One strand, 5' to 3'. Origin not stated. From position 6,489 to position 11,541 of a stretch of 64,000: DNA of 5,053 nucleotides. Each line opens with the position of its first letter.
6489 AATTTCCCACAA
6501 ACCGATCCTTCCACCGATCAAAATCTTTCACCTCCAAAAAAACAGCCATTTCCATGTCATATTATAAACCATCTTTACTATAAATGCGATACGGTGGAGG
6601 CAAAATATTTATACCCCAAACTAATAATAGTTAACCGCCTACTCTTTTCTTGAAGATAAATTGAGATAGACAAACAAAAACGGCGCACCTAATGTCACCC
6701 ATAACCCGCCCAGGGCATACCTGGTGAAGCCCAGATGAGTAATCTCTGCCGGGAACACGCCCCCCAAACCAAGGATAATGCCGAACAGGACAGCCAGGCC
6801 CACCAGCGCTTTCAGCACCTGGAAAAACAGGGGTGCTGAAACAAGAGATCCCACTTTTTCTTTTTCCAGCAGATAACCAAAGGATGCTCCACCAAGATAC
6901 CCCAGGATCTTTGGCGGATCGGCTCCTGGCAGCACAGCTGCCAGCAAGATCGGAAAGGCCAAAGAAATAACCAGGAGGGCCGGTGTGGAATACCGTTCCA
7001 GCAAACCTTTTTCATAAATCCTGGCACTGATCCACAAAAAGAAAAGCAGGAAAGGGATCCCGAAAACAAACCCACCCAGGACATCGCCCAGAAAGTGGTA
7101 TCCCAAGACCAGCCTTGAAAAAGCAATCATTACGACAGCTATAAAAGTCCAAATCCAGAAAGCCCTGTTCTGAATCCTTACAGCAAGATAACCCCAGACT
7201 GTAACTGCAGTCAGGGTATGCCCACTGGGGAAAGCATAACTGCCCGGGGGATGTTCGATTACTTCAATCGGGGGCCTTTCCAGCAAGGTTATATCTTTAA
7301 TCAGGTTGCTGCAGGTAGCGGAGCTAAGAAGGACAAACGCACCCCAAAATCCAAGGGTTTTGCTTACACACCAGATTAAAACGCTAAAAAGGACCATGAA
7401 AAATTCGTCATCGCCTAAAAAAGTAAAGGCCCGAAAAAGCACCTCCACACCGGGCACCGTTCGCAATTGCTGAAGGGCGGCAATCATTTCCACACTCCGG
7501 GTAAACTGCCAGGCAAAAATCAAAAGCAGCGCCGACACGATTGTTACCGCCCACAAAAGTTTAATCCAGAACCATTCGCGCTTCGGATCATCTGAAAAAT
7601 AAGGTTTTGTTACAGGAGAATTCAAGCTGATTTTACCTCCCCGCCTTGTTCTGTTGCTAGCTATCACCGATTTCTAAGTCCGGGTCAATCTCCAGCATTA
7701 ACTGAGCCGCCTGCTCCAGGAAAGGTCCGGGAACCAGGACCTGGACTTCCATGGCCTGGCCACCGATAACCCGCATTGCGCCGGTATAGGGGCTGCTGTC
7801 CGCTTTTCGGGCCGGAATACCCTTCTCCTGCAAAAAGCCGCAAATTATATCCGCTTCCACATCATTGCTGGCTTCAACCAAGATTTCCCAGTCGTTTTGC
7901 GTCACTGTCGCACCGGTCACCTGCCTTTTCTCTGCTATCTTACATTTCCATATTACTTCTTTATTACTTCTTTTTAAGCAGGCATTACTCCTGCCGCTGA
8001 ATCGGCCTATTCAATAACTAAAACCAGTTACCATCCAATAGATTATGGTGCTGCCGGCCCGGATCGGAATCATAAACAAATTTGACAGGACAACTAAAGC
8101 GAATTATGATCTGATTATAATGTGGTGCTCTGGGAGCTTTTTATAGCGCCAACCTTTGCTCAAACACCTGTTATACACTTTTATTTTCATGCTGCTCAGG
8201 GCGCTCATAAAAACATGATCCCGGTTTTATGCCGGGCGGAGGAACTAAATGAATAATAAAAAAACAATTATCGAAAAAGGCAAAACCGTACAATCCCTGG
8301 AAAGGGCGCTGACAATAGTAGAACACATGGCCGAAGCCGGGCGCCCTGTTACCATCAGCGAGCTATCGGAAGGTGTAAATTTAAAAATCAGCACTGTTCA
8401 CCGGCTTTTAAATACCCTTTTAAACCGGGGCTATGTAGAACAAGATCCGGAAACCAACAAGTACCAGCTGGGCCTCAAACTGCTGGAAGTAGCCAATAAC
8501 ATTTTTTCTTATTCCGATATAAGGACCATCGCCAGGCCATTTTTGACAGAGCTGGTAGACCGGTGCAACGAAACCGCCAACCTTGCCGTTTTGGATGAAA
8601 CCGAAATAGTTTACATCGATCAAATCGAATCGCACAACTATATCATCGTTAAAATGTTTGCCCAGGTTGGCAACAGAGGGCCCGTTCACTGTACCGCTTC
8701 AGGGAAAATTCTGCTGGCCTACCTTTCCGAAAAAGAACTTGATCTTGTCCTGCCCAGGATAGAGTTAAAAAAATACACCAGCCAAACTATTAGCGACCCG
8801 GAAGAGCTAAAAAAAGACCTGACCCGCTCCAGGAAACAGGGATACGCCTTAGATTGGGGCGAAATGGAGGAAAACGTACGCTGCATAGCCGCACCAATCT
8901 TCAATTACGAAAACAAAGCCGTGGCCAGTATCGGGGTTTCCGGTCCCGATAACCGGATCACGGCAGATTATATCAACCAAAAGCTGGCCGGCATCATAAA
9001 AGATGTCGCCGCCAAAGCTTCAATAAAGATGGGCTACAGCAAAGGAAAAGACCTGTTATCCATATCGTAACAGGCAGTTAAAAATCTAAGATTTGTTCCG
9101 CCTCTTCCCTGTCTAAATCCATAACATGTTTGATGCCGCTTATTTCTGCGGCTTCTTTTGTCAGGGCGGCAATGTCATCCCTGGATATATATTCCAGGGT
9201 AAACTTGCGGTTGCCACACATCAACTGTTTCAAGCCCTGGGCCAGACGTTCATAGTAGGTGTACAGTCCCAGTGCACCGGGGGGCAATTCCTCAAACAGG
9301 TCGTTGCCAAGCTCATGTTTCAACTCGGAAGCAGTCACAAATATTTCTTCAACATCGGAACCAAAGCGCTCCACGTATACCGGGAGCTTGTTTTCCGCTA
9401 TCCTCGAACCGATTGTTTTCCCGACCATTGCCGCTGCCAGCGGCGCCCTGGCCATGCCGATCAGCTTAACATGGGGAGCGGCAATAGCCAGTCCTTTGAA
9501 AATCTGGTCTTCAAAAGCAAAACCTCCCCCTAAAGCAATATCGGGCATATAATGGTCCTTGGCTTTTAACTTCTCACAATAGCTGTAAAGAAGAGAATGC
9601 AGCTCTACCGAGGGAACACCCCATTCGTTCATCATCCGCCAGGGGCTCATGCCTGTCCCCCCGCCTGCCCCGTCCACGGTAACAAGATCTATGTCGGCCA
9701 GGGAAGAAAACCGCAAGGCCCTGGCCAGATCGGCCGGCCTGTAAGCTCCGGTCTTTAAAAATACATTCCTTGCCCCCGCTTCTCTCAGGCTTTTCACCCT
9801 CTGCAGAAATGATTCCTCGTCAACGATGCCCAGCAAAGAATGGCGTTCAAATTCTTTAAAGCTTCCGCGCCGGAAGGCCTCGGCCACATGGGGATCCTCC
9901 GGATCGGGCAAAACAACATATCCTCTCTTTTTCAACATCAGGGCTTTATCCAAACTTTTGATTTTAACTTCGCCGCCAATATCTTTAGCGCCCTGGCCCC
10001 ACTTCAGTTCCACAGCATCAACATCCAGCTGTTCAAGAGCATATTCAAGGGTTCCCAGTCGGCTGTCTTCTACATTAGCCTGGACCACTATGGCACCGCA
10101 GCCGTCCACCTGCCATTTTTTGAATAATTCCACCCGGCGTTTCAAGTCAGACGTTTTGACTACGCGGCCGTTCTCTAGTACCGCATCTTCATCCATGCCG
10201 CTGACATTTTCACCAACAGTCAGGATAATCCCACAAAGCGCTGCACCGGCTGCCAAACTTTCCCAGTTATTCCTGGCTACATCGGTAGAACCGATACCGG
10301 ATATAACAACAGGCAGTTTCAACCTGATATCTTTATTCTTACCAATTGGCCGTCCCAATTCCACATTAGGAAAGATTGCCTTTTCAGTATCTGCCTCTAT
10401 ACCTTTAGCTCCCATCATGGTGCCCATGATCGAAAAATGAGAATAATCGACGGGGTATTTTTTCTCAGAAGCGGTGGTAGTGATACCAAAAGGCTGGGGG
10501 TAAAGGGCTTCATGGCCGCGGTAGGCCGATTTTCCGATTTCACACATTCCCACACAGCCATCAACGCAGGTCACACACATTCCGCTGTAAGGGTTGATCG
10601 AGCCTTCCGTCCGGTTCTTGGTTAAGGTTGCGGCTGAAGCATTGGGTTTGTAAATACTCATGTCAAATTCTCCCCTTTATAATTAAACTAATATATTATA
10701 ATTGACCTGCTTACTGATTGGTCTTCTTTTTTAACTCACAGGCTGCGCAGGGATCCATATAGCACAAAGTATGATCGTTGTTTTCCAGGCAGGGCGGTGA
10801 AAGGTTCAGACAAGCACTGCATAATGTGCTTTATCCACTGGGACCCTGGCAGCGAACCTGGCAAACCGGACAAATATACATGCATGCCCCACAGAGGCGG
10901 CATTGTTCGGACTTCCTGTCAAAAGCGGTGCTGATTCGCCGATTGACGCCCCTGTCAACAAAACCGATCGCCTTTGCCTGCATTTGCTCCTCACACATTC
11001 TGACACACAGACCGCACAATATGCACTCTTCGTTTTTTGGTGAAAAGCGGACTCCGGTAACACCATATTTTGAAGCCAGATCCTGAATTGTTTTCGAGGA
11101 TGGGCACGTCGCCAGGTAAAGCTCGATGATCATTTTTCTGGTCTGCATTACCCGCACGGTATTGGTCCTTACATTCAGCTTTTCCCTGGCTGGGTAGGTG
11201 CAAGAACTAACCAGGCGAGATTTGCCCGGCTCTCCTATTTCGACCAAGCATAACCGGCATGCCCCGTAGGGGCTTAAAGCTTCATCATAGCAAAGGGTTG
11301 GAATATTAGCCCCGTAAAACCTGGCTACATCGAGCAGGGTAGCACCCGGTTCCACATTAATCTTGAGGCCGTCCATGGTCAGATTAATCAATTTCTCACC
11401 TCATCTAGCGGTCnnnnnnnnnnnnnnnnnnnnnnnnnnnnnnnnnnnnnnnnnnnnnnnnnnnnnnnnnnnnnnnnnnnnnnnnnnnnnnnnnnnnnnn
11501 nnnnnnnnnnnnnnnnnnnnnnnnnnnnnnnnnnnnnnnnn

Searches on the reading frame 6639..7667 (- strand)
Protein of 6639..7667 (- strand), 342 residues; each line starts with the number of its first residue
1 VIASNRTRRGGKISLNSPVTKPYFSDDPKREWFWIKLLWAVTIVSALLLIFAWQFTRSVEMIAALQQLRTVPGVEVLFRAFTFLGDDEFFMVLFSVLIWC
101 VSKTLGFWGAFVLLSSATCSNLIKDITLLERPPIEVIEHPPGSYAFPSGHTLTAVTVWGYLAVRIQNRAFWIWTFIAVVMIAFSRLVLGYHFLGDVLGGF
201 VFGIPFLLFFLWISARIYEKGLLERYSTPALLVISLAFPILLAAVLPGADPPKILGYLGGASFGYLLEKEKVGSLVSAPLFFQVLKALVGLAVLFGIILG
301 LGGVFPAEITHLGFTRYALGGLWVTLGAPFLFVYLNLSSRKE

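Call 6: search_protein_families(library=pfam, proteins=[window:6639-7667:-], max_evalue=0.001)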
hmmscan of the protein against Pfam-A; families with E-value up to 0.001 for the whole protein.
window:6639-7667:- (342 aa): 2 families
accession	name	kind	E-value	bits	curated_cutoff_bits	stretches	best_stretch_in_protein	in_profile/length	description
PF01569.27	PAP2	-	4.8e-18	65.6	27.2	1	110-215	6-126/130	PAP2 superfamily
PF14378.12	PAP2_3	-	0.00049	20.4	27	1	139-203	120-184/190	PAP2 superfamily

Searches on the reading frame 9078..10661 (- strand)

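Call 6: search_protein_families(library=pfam, proteins=[window:9078-10661:-], max_evalue=0.001)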
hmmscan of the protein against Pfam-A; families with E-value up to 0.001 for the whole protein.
window:9078-10661:- (527 aa): 1 family
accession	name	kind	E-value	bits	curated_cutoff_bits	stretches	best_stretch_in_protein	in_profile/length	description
PF01645.23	Glu_synthase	-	4e-14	53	20.4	1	279-399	185-302/369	Conserved region in glutamate synthase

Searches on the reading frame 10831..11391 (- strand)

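Call 100: search_protein_families(library=pfam, proteins=[window:10831-11391:-], max_evalue=0.0001)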
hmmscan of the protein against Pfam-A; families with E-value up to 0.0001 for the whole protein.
window:10831-11391:- (186 aa): 5 families
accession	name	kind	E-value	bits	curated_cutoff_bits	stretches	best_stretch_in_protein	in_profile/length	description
PF13510.11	Fer2_4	-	7.9e-16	58.3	22.8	1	1-78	3-81/82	2Fe-2S iron-sulfur cluster binding domain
PF12838.12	Fer4_7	-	5.6e-07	30.4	27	1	123-176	2-50/52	4Fe-4S dicluster domain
PF22117.2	Fer4_Nqo3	-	2e-05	25.1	27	1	120-176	8-63/67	NADH-quinone oxidoreductase subunit 3, ferredoxin-like domain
PF13187.11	Fer4_9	-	6.8e-05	23.2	27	0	122-176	1-49/52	4Fe-4S dicluster domain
PF14697.11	Fer4_21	-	9.2e-05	22.9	35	1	120-177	5-54/59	4Fe-4S dicluster domain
